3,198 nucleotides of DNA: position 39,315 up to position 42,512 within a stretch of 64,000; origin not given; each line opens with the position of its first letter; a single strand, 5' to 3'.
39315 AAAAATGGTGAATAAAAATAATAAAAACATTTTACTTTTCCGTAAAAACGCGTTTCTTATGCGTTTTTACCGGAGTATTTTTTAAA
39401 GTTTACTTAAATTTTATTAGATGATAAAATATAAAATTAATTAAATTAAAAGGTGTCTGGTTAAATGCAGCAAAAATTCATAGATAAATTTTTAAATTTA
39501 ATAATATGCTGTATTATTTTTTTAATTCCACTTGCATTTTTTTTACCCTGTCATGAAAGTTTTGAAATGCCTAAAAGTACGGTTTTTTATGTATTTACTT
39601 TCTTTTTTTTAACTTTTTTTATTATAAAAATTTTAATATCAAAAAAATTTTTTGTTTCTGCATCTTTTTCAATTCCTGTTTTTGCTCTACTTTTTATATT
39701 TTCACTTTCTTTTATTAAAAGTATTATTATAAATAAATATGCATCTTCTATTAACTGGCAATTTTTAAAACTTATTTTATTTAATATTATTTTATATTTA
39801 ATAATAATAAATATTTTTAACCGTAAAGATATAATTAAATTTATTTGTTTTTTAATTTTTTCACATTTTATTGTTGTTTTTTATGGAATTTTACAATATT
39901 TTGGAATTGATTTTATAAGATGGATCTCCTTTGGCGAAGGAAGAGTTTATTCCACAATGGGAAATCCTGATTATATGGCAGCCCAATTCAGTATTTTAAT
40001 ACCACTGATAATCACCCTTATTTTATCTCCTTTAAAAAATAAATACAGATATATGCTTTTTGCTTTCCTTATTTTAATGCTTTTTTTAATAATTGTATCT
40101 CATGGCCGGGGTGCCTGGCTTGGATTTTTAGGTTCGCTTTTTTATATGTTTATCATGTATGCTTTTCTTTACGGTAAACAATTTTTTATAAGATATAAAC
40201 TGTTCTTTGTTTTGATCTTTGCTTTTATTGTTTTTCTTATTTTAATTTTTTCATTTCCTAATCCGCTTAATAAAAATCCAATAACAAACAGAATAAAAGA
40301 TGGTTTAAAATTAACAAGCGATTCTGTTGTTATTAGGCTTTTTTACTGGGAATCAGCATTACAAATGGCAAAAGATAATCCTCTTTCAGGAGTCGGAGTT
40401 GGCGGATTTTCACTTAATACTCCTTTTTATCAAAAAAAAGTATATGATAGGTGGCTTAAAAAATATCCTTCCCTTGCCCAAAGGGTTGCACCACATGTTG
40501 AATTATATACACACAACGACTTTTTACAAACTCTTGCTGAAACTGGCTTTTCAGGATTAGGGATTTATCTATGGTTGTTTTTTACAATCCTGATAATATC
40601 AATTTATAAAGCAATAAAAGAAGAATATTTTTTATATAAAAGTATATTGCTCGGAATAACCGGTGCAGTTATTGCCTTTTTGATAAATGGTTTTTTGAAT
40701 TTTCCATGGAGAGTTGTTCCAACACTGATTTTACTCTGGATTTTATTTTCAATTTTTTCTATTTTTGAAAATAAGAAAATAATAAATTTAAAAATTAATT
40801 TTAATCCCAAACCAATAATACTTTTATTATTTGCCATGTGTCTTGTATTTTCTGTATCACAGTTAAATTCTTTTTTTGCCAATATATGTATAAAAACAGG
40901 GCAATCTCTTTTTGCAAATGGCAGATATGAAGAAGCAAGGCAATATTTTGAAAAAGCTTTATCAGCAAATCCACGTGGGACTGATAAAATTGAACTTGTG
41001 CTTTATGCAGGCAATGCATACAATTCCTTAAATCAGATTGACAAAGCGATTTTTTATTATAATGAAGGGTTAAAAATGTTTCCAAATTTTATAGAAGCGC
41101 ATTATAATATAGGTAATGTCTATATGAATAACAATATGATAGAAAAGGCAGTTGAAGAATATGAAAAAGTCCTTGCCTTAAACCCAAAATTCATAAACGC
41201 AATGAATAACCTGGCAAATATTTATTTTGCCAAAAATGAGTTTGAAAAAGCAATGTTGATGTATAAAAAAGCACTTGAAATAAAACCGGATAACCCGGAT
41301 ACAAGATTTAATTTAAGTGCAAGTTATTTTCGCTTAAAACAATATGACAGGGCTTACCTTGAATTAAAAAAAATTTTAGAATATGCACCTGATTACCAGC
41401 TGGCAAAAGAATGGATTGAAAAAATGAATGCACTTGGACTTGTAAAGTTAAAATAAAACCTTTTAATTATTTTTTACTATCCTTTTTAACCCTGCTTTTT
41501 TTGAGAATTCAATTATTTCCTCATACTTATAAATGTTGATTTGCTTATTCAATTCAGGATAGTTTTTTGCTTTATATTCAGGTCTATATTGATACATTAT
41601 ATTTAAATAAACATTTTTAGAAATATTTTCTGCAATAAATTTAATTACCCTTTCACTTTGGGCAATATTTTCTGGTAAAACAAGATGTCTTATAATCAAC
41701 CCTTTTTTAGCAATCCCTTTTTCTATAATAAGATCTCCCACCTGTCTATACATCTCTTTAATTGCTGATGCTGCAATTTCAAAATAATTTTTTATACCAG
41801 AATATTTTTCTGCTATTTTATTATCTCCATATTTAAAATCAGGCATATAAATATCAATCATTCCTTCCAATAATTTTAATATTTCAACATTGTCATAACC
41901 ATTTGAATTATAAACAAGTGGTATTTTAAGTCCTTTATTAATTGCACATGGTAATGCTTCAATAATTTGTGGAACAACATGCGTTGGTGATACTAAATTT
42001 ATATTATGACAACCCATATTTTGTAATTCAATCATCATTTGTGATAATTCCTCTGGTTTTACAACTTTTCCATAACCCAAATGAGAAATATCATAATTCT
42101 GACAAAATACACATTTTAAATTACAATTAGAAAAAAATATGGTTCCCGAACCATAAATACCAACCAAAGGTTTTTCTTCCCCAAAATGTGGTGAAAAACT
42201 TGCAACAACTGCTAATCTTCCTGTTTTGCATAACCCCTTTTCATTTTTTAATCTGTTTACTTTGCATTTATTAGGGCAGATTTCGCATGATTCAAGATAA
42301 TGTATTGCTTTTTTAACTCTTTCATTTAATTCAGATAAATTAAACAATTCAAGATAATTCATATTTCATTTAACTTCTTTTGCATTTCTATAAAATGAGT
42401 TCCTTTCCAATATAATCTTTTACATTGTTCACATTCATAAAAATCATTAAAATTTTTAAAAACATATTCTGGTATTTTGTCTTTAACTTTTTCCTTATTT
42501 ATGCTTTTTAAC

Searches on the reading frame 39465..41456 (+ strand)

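Call 9: search_protein_families(library=ncbifam, proteins=[window:39465-41456:+])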
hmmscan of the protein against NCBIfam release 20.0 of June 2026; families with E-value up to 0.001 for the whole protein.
window:39465-41456:+ (663 aa): 31 families (the best 25 are shown)
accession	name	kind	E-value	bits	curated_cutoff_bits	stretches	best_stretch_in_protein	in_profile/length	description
TIGR02917.1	PEP_TPR_lipo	equivalog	7e-20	70.5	312.2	1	510-643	126-599/899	XrtA/PEP-CTERM system TPR-repeat protein PrsT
NF040959.1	MamA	equivalog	2.3e-17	63.2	200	2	544-643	72-171/204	magnetosome protein MamA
TIGR00947.1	2A73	equivalog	6.7e-16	58.3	366.4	1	43-430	43-418/425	IctB family putative bicarbonate transporter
NF047507.1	TPR_BatC_Lepto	exception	2.5e-14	53.3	175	1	544-583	97-136/214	TPR repeat-containing protein BatC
NF033762.1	social_mot_Tgl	equivalog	6.5e-13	48.6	225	2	479-570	38-127/252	social motility TPR repeat lipoprotein Tgl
NF053607.1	CHU_0125_OmpA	equivalog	8.2e-12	44.4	620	2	469-570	21-114/639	CHU_0125 family OmpA-like outer membrane integrity protein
TIGR02521.1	type_IV_pilW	equivalog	8.3e-12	45.1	154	1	545-614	33-102/234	type IV pilus biogenesis/stability protein PilW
TIGR03097.1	PEP_O_lig_1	hypoth_equivalog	1.3e-11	44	188.1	1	53-374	57-343/408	putative O-glycosylation ligase, exosortase A system-associated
NF002725.1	PRK02603.1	equivalog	8.4e-11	42.2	143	2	545-592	74-121/173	photosystem I assembly protein Ycf3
NF047371.1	FlcA_CTERM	equivalog_domain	3.5e-10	39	300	2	583-643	444-505/646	periplasmic flagellar collar protein FlcA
TIGR02795.1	tol_pal_ybgF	equivalog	3.8e-10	40.4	90.1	1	478-541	45-108/119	tol-pal system protein YbgF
TIGR02552.1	LcrH_SycD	equivalog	1.5e-09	37.6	104.8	1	570-645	45-120/136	SycD/LcrH family type III secretion system chaperone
NF033920.0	C39_PA2778_fam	equivalog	1.8e-09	37.4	150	1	513-608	160-255/255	PA2778 family cysteine peptidase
NF008756.0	PRK11788.1-4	equivalog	2.1e-08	33.6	474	1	522-594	191-266/389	lipopolysaccharide assembly protein LapB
NF052415.1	T3SS_chap_SctY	equivalog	4.1e-08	33.7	70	1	574-641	3-70/106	type III secretion apparatus assembly chaperone SctY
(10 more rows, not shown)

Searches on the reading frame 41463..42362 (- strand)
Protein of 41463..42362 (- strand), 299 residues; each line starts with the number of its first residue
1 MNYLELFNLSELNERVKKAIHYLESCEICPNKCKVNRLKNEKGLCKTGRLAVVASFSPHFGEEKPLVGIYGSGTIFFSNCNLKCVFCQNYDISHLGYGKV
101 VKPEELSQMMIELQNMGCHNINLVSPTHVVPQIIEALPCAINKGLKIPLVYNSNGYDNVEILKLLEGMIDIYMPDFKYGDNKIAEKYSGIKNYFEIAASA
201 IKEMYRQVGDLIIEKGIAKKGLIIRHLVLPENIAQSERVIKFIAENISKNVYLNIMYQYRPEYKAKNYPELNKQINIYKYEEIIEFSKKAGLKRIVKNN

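Call 87: search_protein_families(library=pfam, proteins=[window:41463-42362:-], max_evalue=0.00001)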
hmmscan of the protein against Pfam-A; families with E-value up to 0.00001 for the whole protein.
window:41463-42362:- (299 aa): 1 family
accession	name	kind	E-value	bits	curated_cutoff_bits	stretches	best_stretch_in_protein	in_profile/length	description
PF04055.27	Radical_SAM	-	4.4e-14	53.4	29.5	1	75-242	2-165/166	Radical SAM superfamily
